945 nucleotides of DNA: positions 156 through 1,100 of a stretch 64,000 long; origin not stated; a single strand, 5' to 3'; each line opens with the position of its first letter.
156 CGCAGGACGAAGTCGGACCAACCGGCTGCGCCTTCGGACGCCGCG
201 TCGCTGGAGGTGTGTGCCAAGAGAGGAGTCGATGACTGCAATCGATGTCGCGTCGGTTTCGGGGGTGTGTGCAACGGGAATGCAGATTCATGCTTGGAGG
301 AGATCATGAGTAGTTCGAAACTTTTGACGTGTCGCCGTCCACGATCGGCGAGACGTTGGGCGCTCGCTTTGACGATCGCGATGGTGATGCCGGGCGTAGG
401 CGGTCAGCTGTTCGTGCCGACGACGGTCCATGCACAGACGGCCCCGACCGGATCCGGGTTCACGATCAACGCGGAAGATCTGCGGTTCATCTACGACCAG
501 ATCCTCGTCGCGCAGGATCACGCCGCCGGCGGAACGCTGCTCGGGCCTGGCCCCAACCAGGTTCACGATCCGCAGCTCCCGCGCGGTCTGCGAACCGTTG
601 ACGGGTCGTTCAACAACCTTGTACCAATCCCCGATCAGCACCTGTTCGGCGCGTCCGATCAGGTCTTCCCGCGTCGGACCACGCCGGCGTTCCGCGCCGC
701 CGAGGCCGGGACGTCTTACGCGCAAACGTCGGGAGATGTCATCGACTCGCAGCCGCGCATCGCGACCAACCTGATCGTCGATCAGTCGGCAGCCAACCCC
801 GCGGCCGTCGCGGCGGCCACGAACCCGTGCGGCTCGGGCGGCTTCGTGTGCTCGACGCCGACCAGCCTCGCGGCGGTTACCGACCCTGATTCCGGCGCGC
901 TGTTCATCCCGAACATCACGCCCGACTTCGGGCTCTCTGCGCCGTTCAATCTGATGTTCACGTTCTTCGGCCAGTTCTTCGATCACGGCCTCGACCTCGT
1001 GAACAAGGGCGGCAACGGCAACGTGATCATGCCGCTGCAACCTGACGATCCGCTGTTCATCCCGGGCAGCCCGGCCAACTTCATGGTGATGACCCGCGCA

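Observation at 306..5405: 1699-aa Sec-secreted haem peroxidase fused to RTX repeats, two PASTA-like domains and an unknown C-terminal domain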

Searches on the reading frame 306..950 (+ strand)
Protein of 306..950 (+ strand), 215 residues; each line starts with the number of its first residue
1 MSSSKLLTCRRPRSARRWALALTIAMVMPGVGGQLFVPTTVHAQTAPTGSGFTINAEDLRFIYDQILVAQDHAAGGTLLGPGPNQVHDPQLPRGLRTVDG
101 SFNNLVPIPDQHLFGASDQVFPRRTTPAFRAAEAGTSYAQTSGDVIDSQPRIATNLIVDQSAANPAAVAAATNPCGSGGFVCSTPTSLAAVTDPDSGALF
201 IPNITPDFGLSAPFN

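Call 8: search_protein_families(library=pfam, proteins=[window:306-950:+], max_evalue=10)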
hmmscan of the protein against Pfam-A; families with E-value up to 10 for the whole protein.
window:306-950:+ (215 aa): 0 families
